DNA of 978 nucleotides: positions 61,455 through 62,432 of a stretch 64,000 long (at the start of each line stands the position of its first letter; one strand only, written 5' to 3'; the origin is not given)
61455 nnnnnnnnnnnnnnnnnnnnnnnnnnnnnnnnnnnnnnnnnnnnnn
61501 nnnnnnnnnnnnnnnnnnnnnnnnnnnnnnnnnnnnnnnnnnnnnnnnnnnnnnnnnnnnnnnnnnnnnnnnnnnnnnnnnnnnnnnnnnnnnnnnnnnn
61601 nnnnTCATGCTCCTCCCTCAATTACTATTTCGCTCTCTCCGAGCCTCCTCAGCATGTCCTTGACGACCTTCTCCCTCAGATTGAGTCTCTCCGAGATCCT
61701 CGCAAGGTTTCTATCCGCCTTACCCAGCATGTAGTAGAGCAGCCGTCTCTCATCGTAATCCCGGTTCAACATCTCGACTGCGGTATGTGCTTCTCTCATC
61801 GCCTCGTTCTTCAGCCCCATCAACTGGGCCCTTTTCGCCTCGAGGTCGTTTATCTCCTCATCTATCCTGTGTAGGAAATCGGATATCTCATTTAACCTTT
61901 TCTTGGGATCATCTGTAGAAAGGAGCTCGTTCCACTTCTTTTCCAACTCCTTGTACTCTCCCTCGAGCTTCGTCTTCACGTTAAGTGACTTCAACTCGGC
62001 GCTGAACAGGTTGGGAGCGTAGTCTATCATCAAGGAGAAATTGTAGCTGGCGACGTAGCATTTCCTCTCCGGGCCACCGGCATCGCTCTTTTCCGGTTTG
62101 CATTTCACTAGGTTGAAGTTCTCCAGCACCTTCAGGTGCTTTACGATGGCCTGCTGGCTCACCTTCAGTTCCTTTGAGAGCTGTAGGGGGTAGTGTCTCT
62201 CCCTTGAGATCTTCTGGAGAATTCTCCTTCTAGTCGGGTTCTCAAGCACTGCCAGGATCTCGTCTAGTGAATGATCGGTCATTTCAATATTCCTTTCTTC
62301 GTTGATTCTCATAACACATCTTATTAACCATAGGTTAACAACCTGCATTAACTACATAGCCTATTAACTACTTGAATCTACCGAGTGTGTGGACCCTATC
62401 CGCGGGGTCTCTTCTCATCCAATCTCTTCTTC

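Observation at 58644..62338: Phr-type heat-shock regulon: palindromic operator upstream of cdc48-hsp20 and of the regulator itself, with rpoK translationally coupled to the regulator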

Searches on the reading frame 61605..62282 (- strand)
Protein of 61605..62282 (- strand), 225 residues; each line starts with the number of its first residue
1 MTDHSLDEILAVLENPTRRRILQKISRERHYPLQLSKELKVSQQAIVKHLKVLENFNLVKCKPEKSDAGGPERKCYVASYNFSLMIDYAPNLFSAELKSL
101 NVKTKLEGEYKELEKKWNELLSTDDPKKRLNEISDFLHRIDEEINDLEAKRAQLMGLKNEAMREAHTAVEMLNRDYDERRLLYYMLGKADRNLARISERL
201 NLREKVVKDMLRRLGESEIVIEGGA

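Call 5: search_protein_families(library=pfam, proteins=[window:61605-62282:-], max_evalue=0.01)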
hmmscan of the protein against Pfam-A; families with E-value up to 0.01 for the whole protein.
window:61605-62282:- (225 aa): 11 families
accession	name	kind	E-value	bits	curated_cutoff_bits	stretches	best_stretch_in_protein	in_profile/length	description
PF01022.26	HTH_5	-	8e-11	42.1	22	1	15-60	1-46/47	Bacterial regulatory protein, arsR family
PF12840.13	HTH_20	-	9e-09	35.6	27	1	13-59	1-48/51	Helix-turn-helix domain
PF01978.25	TrmB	-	0.00064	20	25.6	0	34-78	27-64/68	Sugar-specific transcriptional regulator TrmB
PF08279.18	HTH_11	-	0.00067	19.9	25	1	33-56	19-42/55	HTH domain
PF01325.25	Fe_dep_repress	-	0.00081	20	26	0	194-220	26-52/60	Iron dependent repressor, N-terminal DNA binding domain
PF14394.12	DUF4423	-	0.00093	19.5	30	0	186-220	32-66/165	Domain of unknown function (DUF4423)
PF24270.1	HTH_Cmi2_C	-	0.0012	19.5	27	0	186-221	84-119/125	Cmi2, C-terminal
PF21476.4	PF0610-like_N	-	0.0024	18.5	33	0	17-53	2-38/50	PF0610-like, N-terminal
PF09824.15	ArsR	-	0.0029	17.7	28.6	0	8-138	9-132/159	ArsR transcriptional regulator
PF18552.7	PheRS_DBD1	-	0.0046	17.2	26.2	0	19-66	7-56/59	PheRS DNA binding domain 1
PF13412.12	HTH_24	-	0.0052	16.8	21.9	0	178-220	5-47/48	Winged helix-turn-helix DNA-binding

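Call 6: search_solved_structures(query=window:61605-62282:-, max_evalue=1, show_alignments=2)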
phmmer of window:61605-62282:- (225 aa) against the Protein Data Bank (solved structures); distinct sequences matched with E-value up to 1: 19.
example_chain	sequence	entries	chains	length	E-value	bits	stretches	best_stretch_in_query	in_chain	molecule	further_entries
2p4w_A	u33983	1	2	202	4.4e-18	68.8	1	5-154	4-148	Transcriptional regulatory protein arsR family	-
2quf_A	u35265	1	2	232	4.2e-11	46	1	9-214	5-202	Transcription Factor PF0095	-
2qlz_A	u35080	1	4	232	8.8e-11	45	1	9-214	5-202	Transcription Factor PF0095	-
2oqg_A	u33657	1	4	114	0.0014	21.5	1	6-60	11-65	Possible transcriptional regulator, ArsR family protein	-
1r22_A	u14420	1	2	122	0.012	18.4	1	4-63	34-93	Transcriptional repressor smtB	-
1r1t_A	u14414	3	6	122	0.012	18.4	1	4-63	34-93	Transcriptional repressor smtB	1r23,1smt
3f6o_A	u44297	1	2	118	0.067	16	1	6-61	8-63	Probable transcriptional regulator, ArsR family protein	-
3f6v_A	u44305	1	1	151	0.085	15.6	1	8-61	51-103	Possible transcriptional regulator, ArsR family protein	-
5duk_A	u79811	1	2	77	0.1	15.4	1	12-65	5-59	putative DNA binding protein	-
8ard_A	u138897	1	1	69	0.12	15.1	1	93-150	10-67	Unconventional myosin-VI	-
8w0p_A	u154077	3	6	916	0.15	14.8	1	91-211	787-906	RM.BsaXI | site-specific DNA-methyltransferase (adenine-specific)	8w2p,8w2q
1uly_A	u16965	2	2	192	0.2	14.4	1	8-126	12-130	hypothetical protein PH1932 | hypothetical transcription regulator protein, PH1932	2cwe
6cda_A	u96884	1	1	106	0.33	13.7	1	6-64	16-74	ArsR family transcriptional regulator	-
6cdb_A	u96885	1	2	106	0.33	13.7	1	6-64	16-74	ArsR family transcriptional regulator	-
1r1u_A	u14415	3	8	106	0.45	13.3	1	6-64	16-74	repressor protein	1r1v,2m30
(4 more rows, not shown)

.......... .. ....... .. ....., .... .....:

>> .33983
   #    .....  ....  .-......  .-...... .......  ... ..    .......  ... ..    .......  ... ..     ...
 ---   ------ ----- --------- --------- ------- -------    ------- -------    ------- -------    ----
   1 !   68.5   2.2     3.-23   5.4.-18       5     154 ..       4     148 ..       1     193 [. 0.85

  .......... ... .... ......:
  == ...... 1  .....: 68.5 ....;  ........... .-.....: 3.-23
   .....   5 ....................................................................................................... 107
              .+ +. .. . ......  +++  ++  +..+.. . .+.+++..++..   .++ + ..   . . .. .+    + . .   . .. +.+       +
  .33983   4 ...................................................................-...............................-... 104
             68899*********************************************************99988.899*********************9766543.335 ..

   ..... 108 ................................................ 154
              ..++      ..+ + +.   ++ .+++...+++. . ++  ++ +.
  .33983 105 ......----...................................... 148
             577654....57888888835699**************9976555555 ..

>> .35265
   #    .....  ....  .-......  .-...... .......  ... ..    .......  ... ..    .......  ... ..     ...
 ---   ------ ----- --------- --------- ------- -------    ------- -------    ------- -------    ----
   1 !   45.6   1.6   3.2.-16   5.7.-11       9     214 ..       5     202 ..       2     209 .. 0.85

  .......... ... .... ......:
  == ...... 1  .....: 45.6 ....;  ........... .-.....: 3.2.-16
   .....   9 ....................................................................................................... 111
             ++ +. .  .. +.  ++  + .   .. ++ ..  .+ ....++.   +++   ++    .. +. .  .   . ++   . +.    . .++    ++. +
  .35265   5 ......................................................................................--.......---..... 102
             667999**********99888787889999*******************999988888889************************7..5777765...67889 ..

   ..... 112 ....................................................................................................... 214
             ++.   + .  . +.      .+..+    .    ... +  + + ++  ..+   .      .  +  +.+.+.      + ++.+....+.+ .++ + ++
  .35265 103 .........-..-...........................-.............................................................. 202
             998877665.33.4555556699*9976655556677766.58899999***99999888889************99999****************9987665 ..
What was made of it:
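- PDB sequence search: 2P4W (Phr) at E 4e-18, then PF0095 (SurR) at 4e-11 (call 6). The full-length alignment to SurR covers residues 9-214, including the C-terminal HTH-like part (call 6).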

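Call 9: find_related_loci(query=window:61605-62282:-, collection=genome_contigs, flank=6000)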
Query window:61605-62282:- (225 aa) in genome_contigs; peptide patterns used: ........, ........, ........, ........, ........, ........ (x = any residue, [..] = any of these).
176 stretches matched a pattern; 3 encode a relative of the query (tblastn E <= 1e-3); 3 distinct loci.
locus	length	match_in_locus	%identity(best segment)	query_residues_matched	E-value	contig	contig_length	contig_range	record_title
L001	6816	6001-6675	96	1-225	5e-145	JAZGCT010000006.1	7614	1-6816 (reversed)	MAG: Thermoplasmata archaeon isolate SCS3bin.24 SCS3bin.24_6, whole genome shotgun sequence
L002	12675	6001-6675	88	1-225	2e-124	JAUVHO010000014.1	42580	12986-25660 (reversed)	MAG: Methanomassiliicoccales archaeon isolate CSMAG_404 CSMAG_404_k141_599257_length_42580_cov_9.9585, whole genome shot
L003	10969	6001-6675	88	1-225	6e-124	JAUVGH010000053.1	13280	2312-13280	MAG: Methanomassiliicoccales archaeon isolate CSMAG_371 CSMAG_371_k141_1172262_length_13280_cov_9.0000, whole genome sho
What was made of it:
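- The source organisms appear to be marine-sediment or cold-seep MAGs, judging from record names only (call 9).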

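Call 12: find_homologous_proteins(query=window:61605-62282:-, max_evalue=0.001)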
Query window:61605-62282:- (225 aa): 399 proteins with E <= 0.001 among 1238 candidates; the best 120 are listed.
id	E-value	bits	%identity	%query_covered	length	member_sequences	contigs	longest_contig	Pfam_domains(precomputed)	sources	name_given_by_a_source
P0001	1.1e-139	481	100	100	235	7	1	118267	PF12840.14,PF01022.27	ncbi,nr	ncbi:MAG: helix-turn-helix domain-containing protein [Thermoplasmata archaeon]|nr:helix-turn-helix d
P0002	9.1e-124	429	88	100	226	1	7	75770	PF12840.14,PF01022.27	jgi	jgi:predicted transcriptional regulator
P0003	3.4e-122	424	87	100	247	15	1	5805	PF12840.14,PF01022.27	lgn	-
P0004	3.0e-119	414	85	100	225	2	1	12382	PF12840.14,PF01022.27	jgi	jgi:predicted transcriptional regulator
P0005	1.2e-117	409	85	100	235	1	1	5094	PF12840.14,PF01022.27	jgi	jgi:predicted transcriptional regulator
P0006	1.1e-115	402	83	100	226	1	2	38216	PF12840.14,PF01022.27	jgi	jgi:predicted transcriptional regulator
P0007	3.5e-103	362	76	100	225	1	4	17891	PF12840.14,PF01022.27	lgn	-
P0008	2.3e-102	359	75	100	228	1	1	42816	PF12840.14,PF13412.13,PF01022.27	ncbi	-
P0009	5.5e-101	354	74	100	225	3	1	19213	PF12840.14,PF13412.13,PF01022.27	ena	-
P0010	6.9e-101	354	74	100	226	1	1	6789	PF12840.14,PF13412.13,PF01022.27,PF12802.14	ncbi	-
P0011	1.3e-99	350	72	100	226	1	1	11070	PF12840.14,PF01022.27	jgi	-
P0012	3.6e-94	332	70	100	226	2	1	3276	PF12840.14,PF01022.27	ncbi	-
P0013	4.2e-94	332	71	100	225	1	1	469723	PF12840.14,PF01022.27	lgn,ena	-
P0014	1.4e-87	311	66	100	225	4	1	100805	PF12840.14,PF13412.13,PF01022.27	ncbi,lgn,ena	-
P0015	2.7e-84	300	63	100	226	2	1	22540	PF12840.14,PF01022.27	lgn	-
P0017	7.0e-59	217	48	98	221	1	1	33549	PF12840.14,PF24270.2,PF01978.26,PF01022.27,PF25213.2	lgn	-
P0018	3.9e-57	211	49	99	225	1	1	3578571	PF12840.14,PF01022.27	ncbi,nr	ncbi:MAG: helix-turn-helix domain-containing protein [Thermoplasmata archaeon]|nr:MAG: helix-turn-he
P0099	1.9e-42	163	40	95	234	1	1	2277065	PF12840.14,PF03551.21,PF01022.27,PF12802.14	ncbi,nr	ncbi:MAG: helix-turn-helix domain-containing protein [Thermoplasmata archaeon]|nr:MAG: helix-turn-he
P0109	7.4e-42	161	44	95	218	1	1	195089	PF01047.29,PF12840.14,PF13412.13,PF01978.26,PF01022.27,PF12802.14,PF25213.2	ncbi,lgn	-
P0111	8.3e-42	161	42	95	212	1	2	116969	PF12840.14,PF13412.13,PF01022.27,PF25213.2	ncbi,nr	ncbi:MAG: helix-turn-helix domain-containing protein [Methanomassiliicoccales archaeon]|nr:helix-tur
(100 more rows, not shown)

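Call 22: find_encoding_contigs(protein=P0013, flank=5000, max_places=1)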
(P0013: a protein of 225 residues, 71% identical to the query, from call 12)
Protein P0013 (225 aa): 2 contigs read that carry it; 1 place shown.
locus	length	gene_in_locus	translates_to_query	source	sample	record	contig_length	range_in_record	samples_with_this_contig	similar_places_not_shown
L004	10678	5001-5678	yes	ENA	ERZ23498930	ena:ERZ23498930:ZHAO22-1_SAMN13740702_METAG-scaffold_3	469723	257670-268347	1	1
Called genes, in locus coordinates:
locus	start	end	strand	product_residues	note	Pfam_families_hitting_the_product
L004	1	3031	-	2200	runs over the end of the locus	PF06745:ATPase, PF14417:MEDS (weak), PF00515:TPR_1 (faint), PF07719:TPR_2 (faint), PF13181:TPR_8 (faint), PF13424:TPR_12 (faint), PF13414:TPR_11 (weak), PF00932:LTD (weak), +8 more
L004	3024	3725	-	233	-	-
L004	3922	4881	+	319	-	PF13360:PQQ_2 (faint)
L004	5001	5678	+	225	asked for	PF01022:HTH_5, PF12840:HTH_20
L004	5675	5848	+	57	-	PF01192:RNA_pol_Rpb6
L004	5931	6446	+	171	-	PF04969:CS (faint), PF00011:HSP20, PF17886:ArsA_HSP20 (weak)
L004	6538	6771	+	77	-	-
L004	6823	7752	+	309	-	PF00288:GHMP_kinases_N, PF08544:GHMP_kinases_C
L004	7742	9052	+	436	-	PF01979:Amidohydro_1, PF07969:Amidohydro_3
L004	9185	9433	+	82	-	PF01037:AsnC_trans_reg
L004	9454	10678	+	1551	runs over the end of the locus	PF01839:FG-GAP (faint), PF13517:FG-GAP_3, PF16743:PliI (faint), PF13517:FG-GAP_3, PF13205:Big_5, PF00801:PKD (weak), PF18911:PKD_4, PF22352:K319L-like_PKD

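Call 23: find_encoding_contigs(protein=P0014, flank=5000, max_places=1)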
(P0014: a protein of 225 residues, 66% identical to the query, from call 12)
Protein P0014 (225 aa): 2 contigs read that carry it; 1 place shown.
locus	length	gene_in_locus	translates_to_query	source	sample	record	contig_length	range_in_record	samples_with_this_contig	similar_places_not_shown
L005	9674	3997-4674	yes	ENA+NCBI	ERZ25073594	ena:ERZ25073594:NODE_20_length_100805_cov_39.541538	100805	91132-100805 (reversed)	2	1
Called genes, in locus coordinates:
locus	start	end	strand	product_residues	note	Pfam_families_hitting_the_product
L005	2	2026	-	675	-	?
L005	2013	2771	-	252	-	-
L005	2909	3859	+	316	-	PF13360:PQQ_2 (faint), PF18975:DUF5711 (faint)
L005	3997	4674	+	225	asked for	PF01022:HTH_5, PF12840:HTH_20, PF13412:HTH_24 (faint)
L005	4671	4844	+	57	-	PF01192:RNA_pol_Rpb6 (faint)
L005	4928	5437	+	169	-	PF04969:CS (weak), PF00011:HSP20, PF17886:ArsA_HSP20 (weak)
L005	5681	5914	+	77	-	-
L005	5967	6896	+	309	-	PF00288:GHMP_kinases_N, PF08544:GHMP_kinases_C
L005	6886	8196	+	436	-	PF01979:Amidohydro_1, PF07969:Amidohydro_3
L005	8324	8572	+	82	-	PF01037:AsnC_trans_reg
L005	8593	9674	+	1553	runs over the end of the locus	PF01839:FG-GAP (faint), PF13517:FG-GAP_3, PF13205:Big_5, PF00801:PKD, PF18911:PKD_4, PF22352:K319L-like_PKD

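Call 24: find_encoding_contigs(protein=P0018, flank=5000, max_places=1)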
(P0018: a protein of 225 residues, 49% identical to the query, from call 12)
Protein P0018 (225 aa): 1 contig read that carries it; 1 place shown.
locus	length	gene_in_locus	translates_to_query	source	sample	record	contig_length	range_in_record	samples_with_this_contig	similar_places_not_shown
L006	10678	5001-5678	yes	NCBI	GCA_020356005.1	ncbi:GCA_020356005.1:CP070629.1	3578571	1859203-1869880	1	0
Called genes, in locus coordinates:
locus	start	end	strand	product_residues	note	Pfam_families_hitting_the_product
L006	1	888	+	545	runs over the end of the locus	PF03109:ABC1, PF27536:UbiB_helical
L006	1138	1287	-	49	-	-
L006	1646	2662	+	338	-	PF00752:XPG_N, PF00867:XPG_I, PF01367:5_3_exonuc (weak)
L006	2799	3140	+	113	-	-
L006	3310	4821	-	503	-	-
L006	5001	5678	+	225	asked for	PF01022:HTH_5, PF12840:HTH_20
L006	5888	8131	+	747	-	PF02359:CDC48_N, PF02933:CDC48_2, PF05496:RuvB_N, PF13191:AAA_16 (weak), PF00004:AAA, PF17862:AAA_lid_3, PF00004:AAA, PF17862:AAA_lid_3, +22 more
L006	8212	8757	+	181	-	PF00011:HSP20, PF17886:ArsA_HSP20 (weak)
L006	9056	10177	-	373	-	PF09721:Exosortase_EpsH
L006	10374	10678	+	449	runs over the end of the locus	PF03721:UDPG_MGDP_dh_N, PF00984:UDPG_MGDP_dh, PF03720:UDPG_MGDP_dh_C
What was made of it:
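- On HSR1 (A. fulgidus): The strict arrangement REG-cdc48-hsp20 is seen in relative L006 (call 24).
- Closest known: HSR1. Same: The relative L006 has exactly REG-cdc48-hsp20 (call 24).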

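Call 25: find_encoding_contigs(protein=P0099, flank=5000, max_places=1)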
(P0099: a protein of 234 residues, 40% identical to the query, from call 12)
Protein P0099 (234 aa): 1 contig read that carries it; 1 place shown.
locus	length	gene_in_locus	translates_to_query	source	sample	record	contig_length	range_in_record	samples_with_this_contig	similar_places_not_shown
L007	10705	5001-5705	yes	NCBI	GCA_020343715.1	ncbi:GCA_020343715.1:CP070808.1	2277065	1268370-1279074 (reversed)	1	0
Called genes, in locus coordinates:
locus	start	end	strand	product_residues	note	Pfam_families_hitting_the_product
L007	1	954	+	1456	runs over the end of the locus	PF13229:Beta_helix (faint), PF00801:PKD (faint), PF05345:He_PIG (faint), PF17963:Big_9 (faint), PF18911:PKD_4, PF22352:K319L-like_PKD (faint)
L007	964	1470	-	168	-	PF01965:DJ-1_PfpI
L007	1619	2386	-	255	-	PF12746:GNAT_acetyltran (weak)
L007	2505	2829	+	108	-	PF02041:Auxin_BP (faint), PF02311:AraC_binding, PF07883:Cupin_2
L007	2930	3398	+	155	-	PF17963:Big_9 (weak), PF18911:PKD_4, PF00801:PKD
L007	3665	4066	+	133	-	-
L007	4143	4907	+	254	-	PF13482:RNase_H_2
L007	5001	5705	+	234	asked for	PF12840:HTH_20, PF01022:HTH_5 (faint), PF03551:PadR (faint), PF12802:MarR_2 (faint)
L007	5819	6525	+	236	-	PF00118:Cpn60_TCP1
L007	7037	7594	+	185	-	-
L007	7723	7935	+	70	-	-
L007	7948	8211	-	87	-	-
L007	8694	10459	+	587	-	-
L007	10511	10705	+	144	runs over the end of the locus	PF13453:Zn_ribbon_TFIIB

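Call 27: find_encoding_contigs(protein=P0109, flank=5000, max_places=1)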
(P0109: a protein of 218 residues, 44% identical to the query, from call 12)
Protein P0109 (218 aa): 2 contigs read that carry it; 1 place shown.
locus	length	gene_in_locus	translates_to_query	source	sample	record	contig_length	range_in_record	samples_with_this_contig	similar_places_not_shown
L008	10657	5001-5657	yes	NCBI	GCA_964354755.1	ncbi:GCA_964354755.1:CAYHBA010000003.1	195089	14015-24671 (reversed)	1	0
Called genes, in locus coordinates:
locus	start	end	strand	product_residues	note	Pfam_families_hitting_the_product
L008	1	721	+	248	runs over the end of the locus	PF00005:ABC_tran, PF13304:AAA_21 (weak)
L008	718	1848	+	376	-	PF12679:ABC2_membrane_2, PF12698:ABC2_membrane_3, PF01061:ABC2_membrane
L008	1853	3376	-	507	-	PF02885:Glycos_trans_3N, PF00591:Glycos_transf_3, PF07831:PYNP_C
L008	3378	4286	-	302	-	PF01008:IF-2B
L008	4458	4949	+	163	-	PF00011:HSP20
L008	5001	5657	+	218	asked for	PF13412:HTH_24 (faint), PF25213:HVO_A0261_N (faint), PF12840:HTH_20, PF01022:HTH_5, PF01047:MarR (faint), PF01978:TrmB (faint), PF12802:MarR_2 (faint)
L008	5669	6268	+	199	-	PF01025:GrpE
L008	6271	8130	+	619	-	PF00012:HSP70, PF06723:MreB_Mbl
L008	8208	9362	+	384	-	PF00226:DnaJ, PF01556:DnaJ_C, PF00684:DnaJ_CXXCXGXG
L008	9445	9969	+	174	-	-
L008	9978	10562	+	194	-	-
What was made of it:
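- Closest known: HrcA/CIRCE of bacteria. Same: In relative L008 the archaeal regulator sits immediately upstream of grpE-dnaK-dnaJ, where many bacteria carry hrcA (hrcA gene order from background knowledge; call 27).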

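Call 28: find_encoding_contigs(protein=P0111, flank=5000, max_places=1)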
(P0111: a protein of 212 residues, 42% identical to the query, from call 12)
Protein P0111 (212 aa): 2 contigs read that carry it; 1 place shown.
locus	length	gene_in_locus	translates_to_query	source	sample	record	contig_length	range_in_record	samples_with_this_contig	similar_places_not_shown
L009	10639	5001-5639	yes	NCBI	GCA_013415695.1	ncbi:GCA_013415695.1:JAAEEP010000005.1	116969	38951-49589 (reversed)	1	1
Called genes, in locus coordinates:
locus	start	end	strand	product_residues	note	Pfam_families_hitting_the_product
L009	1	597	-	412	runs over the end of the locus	PF05221:AdoHcyase, PF00670:AdoHcyase_NAD, PF02826:2-Hacid_dh_C (weak), PF07991:KARI_N (weak)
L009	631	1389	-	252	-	PF02006:PPS_PS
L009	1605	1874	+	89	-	PF04410:Gar1 (weak)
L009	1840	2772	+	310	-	PF08271:Zn_Ribbon_TF, PF00382:TFIIB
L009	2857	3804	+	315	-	PF17032:Zn_ribbon_15 (faint), PF12773:DZR, PF13248:Zn_ribbon_3 (faint), PF13240:Zn_Ribbon_1 (weak), PF07719:TPR_2 (faint)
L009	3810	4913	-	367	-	PF02778:tRNA_int_endo_N, PF01974:tRNA_int_endo, PF02778:tRNA_int_endo_N, PF01974:tRNA_int_endo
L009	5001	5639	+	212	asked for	PF25213:HVO_A0261_N (faint), PF01022:HTH_5, PF12840:HTH_20, PF13412:HTH_24 (weak)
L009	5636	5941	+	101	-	-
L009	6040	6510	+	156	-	PF00011:HSP20, PF17886:ArsA_HSP20 (faint)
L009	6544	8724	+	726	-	PF02359:CDC48_N, PF02933:CDC48_2, PF05496:RuvB_N, PF13191:AAA_16 (weak), PF00004:AAA, PF17862:AAA_lid_3, PF00004:AAA, PF17862:AAA_lid_3, +28 more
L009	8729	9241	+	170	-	PF00011:HSP20 (weak), PF17886:ArsA_HSP20 (faint)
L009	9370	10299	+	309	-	PF26553:PDDEXK_19, PF01381:HTH_3, PF12844:HTH_19 (faint)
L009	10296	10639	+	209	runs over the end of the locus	-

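Call 29: find_encoding_contigs(protein=P0017, flank=5000, max_places=1)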
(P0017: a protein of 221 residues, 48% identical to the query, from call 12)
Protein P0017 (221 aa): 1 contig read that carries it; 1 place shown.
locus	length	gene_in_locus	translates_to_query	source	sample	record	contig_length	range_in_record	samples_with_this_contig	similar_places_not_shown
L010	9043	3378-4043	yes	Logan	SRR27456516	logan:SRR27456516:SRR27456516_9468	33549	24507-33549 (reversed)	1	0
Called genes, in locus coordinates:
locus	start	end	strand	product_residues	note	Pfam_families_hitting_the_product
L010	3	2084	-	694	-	?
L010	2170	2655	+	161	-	PF05763:DUF835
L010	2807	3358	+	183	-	PF00011:HSP20, PF04969:CS (weak), PF17886:ArsA_HSP20 (weak)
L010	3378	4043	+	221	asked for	PF25213:HVO_A0261_N (faint), PF12840:HTH_20, PF24270:HTH_Cmi2_C (faint), PF01022:HTH_5, PF01978:TrmB (faint)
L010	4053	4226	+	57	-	PF01192:RNA_pol_Rpb6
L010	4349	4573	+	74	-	-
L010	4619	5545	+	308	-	PF00288:GHMP_kinases_N, PF08544:GHMP_kinases_C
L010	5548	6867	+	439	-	PF22039:HUTI_composite_bact, PF01979:Amidohydro_1, PF07969:Amidohydro_3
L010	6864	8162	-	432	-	PF00999:Na_H_Exchanger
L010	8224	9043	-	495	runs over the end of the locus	PF00999:Na_H_Exchanger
